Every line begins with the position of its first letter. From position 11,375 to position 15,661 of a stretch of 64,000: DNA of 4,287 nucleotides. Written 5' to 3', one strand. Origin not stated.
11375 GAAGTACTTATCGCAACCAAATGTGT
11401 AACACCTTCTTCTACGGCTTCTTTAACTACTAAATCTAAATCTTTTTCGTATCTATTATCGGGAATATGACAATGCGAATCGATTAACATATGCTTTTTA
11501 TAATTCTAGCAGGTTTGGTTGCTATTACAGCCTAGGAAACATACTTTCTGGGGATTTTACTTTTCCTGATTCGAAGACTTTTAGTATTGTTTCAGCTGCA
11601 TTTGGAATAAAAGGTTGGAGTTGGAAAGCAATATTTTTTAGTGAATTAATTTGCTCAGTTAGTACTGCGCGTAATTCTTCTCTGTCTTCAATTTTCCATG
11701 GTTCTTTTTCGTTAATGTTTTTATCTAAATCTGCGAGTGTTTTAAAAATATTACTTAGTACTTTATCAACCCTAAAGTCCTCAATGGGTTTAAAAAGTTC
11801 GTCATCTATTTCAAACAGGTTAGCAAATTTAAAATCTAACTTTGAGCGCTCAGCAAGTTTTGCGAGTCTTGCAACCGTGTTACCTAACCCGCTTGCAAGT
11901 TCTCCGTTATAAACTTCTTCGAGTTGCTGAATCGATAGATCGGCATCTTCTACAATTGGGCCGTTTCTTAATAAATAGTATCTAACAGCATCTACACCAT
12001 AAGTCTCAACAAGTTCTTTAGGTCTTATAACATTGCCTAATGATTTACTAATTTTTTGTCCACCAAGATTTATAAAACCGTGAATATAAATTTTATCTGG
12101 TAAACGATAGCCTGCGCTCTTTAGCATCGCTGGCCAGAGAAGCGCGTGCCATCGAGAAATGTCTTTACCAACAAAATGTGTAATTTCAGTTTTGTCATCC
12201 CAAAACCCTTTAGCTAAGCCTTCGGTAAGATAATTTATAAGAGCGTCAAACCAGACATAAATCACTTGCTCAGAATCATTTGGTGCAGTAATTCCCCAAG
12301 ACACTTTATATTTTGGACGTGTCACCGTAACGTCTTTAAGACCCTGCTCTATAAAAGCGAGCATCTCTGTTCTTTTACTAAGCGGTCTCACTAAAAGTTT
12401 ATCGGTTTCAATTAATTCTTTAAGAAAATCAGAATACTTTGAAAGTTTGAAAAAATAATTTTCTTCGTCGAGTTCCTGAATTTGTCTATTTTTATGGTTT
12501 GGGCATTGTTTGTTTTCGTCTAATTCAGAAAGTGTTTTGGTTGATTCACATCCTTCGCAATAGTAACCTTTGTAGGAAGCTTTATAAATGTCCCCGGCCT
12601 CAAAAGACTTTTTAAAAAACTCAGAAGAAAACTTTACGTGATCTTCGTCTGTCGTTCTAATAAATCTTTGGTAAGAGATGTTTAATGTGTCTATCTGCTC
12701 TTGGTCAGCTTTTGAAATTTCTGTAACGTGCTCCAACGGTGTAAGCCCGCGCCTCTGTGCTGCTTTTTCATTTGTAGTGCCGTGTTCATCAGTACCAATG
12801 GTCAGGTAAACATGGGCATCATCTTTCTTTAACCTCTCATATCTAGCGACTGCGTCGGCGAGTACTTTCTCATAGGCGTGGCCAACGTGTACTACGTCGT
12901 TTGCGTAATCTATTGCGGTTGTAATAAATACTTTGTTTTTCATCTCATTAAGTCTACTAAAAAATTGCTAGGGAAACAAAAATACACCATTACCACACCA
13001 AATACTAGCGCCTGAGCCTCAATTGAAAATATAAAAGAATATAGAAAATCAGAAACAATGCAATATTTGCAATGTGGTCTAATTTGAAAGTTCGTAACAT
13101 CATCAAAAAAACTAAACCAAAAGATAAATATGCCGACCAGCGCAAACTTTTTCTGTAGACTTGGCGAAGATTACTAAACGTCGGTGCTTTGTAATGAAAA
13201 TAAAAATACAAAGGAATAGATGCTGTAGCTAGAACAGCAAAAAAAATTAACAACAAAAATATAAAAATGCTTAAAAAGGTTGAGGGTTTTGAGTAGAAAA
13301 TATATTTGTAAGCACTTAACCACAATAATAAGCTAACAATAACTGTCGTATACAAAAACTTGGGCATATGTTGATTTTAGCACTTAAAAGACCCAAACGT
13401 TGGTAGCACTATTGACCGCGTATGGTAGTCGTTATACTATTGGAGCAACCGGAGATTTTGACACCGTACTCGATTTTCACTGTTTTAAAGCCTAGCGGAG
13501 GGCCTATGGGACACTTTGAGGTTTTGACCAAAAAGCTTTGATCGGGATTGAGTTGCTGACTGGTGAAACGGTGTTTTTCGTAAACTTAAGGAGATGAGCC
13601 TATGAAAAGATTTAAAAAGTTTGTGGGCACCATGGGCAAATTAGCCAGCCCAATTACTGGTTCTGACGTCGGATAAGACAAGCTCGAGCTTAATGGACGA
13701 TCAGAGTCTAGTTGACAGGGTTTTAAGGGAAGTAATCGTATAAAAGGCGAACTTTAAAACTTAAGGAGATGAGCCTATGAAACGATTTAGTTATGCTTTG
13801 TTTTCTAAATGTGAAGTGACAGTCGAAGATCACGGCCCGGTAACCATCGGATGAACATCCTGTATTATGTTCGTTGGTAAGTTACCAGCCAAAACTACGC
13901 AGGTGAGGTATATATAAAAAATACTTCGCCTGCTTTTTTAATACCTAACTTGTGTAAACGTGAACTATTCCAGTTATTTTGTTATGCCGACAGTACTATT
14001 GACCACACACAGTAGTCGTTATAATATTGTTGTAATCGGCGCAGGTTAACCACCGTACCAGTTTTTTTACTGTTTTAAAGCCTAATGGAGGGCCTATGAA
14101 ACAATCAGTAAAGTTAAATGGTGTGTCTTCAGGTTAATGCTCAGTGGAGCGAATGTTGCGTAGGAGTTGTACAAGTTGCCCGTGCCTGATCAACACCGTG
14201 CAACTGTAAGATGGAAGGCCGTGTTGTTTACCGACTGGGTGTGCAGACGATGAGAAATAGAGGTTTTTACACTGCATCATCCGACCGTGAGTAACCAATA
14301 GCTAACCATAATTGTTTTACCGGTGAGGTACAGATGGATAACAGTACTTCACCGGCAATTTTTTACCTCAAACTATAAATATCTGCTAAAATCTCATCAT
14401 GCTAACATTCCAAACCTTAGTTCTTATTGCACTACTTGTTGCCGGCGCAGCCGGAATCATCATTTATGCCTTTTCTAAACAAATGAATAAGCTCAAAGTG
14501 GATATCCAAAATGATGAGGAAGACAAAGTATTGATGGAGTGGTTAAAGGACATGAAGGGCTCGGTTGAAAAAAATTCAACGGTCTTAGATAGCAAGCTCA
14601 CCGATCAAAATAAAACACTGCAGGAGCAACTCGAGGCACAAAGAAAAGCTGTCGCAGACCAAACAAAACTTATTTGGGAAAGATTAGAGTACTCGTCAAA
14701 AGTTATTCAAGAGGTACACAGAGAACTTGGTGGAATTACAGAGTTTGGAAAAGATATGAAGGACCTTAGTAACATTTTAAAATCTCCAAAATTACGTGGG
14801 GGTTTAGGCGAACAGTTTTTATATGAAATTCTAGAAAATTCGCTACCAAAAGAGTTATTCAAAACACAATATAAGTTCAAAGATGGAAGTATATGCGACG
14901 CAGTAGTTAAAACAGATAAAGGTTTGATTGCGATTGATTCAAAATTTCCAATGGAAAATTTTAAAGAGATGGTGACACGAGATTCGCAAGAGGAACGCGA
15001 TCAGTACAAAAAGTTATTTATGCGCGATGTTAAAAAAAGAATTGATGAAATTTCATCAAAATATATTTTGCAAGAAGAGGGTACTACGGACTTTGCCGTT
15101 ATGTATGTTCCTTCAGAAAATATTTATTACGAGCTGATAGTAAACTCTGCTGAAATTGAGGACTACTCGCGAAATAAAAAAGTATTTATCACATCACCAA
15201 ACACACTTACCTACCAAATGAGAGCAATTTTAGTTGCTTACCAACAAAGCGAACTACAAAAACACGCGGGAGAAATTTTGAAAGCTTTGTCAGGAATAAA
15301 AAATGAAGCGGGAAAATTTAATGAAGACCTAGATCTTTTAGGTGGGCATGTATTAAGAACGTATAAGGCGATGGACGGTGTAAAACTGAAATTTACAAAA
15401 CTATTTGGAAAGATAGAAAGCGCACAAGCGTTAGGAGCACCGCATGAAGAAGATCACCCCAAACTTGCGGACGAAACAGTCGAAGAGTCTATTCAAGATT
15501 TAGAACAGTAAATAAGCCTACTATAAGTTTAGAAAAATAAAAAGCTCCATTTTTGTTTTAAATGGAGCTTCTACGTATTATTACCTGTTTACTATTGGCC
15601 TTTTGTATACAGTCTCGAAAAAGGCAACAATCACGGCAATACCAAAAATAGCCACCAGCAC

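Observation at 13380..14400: GC-enriched 1-kb intergenic island with two paralogous promoter/leader modules driving four tiny ORFs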

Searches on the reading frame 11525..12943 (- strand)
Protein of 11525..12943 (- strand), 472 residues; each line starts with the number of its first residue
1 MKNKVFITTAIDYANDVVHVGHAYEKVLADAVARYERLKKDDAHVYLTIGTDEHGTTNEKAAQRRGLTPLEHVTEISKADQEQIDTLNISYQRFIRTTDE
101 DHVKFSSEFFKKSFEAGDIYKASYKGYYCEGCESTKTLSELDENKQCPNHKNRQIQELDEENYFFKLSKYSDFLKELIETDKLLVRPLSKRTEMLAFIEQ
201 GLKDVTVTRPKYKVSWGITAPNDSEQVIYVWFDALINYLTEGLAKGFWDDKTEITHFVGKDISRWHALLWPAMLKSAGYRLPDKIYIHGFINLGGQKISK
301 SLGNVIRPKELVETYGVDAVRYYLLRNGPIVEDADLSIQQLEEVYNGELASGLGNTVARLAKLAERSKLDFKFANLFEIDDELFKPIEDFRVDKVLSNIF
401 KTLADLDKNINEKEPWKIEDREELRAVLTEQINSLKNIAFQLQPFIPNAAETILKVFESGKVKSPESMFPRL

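Call 14: search_protein_families(library=pfam, proteins=[window:11525-12943:-])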
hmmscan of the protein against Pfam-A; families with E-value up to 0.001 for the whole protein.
window:11525-12943:- (472 aa): 4 families
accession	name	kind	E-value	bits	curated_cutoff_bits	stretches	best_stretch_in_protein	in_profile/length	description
PF09334.17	tRNA-synt_1g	-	2.3e-94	316.8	20.1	2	159-360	180-390/391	tRNA synthetases class I (M)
PF00133.28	tRNA-synt_1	-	3.5e-21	75.9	22.7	2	283-336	360-413/414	tRNA synthetases class I (I, L, M and V)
PF01406.26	tRNA-synt_1e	-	2.1e-09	37.6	27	1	284-326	239-282/301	tRNA synthetases class I (C) catalytic domain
PF01921.24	tRNA-synt_1f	-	0.00025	20.5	27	0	280-343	265-327/360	tRNA synthetases class I (K)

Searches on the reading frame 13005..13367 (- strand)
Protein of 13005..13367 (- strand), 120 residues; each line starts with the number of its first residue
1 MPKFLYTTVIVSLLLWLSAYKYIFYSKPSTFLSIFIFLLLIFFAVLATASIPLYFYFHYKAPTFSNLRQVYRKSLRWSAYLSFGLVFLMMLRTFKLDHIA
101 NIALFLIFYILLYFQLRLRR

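Call 14: search_protein_families(library=pfam, proteins=[window:13005-13367:-])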
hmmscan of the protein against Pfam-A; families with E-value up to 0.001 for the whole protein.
window:13005-13367:- (120 aa): 0 families

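Call 56: find_encoding_contigs(protein=window:13005-13367:-, flank=3000, max_places=6)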
Protein window:13005-13367:- (120 aa): no gene with exactly this product is on record in the collection.

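Call 80: search_protein_families(library=pfam, max_evalue=0.1, proteins=[window:13005-13367:-])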
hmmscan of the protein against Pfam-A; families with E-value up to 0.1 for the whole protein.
window:13005-13367:- (120 aa): 0 families

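Call 81: search_protein_families(library=phrogs, max_evalue=0.1, proteins=[window:13005-13367:-])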
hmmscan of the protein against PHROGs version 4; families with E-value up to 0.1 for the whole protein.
window:13005-13367:- (120 aa): 0 families

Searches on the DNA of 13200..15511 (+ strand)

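Call 4: search_rna_families(source=window, start=13200, end=14500, threshold=evalue, max_evalue=10, show_alignments=5)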
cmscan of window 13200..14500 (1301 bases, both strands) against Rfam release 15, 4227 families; matches with E-value up to 10: 3.
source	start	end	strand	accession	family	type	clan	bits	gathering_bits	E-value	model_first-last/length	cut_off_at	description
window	14366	14467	-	RF01513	Afu_335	Gene; snRNA; snoRNA; CD-box;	-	17.3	50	3.5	1-96/96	no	A. fumigatus snoRNA Afu_335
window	13900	13933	+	RF01546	TB6Cs1H1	Gene; snRNA; snoRNA; HACA-box;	-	14.9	40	5.7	16-49/66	no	Trypanosomatid snoRNA TB6Cs1H1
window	13410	13447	+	RF01727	SAM-SAH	Cis-reg; riboswitch;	-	14.8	40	2.4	1-49/49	no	SAM/SAH riboswitch aptamer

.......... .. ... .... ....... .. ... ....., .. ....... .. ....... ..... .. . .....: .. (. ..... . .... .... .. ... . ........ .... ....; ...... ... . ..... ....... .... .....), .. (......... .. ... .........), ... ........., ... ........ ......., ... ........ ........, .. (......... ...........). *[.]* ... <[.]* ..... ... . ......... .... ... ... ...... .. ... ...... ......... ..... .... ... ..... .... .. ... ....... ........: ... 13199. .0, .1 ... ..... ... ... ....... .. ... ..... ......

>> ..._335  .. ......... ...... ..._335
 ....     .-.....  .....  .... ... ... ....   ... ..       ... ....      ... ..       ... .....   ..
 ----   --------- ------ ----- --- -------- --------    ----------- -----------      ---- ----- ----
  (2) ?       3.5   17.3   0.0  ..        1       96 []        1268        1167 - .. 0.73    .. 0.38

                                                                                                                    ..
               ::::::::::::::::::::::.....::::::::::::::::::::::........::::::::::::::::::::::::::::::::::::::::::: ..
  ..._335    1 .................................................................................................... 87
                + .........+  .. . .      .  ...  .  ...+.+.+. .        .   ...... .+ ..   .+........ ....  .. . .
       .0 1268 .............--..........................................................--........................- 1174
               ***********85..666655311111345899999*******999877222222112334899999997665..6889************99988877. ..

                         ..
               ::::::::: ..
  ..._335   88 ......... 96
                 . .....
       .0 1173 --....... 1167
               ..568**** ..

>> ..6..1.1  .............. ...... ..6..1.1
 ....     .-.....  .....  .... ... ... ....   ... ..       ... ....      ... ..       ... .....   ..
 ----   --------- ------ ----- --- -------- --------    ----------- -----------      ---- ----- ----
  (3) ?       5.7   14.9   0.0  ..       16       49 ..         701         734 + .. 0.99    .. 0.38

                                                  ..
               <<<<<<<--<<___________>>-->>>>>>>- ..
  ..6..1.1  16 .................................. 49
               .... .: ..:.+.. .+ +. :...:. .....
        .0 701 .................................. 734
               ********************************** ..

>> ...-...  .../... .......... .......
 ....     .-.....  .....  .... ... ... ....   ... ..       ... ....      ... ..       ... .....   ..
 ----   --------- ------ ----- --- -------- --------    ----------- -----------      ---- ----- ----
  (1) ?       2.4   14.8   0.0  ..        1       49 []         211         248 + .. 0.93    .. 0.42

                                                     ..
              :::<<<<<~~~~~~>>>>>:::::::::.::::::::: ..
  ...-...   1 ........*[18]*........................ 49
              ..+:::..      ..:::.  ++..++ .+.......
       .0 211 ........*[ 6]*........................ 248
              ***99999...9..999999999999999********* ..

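Call 46: search_dna_similar(query=window:13368-14398:+, collection=phages, mode=distant, max_evalue=0.1, max_rows=10)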
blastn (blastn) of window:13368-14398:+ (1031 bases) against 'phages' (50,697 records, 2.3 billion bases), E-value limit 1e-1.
No match.

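Call 47: search_dna_similar(query=window:13368-14398:+, collection=plasmids, mode=distant, max_evalue=0.1, max_rows=10)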
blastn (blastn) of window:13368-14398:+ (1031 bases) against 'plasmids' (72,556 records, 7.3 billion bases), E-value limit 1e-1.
No match.

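Call 50: search_rna_families(sources=[L003, L038, L056, L011, L014, L039, L028], threshold=gathering)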
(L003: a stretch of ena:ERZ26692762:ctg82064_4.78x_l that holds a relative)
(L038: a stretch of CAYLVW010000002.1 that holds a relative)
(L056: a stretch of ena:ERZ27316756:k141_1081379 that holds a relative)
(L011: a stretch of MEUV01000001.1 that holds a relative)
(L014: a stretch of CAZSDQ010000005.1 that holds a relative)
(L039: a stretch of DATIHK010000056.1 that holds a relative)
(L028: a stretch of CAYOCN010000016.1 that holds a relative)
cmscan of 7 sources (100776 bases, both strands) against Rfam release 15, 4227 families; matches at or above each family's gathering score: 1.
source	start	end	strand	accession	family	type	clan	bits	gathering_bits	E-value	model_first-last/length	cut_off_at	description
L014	20446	20546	+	RF03531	n00280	Gene; sRNA;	-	65.3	65.2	1.2e-08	1-101/101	no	Clostridioides difficile sRNA included into helicase gene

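Call 68: search_rna_families(source=L038, start=15500, end=16200, threshold=evalue, max_evalue=1)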
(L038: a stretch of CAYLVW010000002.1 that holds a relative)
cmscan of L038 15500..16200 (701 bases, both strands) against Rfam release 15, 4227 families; matches with E-value up to 1: 2.
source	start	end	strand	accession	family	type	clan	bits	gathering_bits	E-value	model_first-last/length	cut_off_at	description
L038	15732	16054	-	RF00010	RNaseP_bact_a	Gene; ribozyme;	CL00002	96.3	100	4.3e-30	1-367/367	no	Bacterial RNase P class A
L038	15868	15953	-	RF00447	IRES_Kv1_4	Cis-reg; IRES;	-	18.2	100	0.1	1-259/259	no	Voltage-gated potassium-channel Kv1.4 IRES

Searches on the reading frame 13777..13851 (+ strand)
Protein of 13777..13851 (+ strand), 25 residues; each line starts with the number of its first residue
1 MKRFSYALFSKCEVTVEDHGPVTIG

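Call 48: search_protein_families(library=pfam, max_evalue=1, proteins=[window:13777-13851:+])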
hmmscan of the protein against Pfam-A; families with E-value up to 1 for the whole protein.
seq(25 aa): 0 families

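Call 81: search_protein_families(library=phrogs, max_evalue=0.1, proteins=[window:13777-13851:+])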
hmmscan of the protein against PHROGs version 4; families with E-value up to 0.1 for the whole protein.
seq(25 aa): 1 family
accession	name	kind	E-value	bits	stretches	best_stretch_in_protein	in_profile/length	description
phrog_30717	-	unknown function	0.096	14.1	0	1-18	2-19/44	-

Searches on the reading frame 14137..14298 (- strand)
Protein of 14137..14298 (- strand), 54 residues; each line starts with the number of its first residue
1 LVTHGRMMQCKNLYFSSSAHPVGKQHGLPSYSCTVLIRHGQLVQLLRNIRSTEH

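Call 48: search_protein_families(library=pfam, max_evalue=1, proteins=[window:14137-14298:-])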
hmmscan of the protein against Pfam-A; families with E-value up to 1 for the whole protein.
seq(54 aa): 0 families

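Call 82: find_homologous_proteins(query=window:14137-14298:-, max_evalue=1)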
Query seq(54 aa): no candidate shares three 5-residue words with the query. No homologue found.
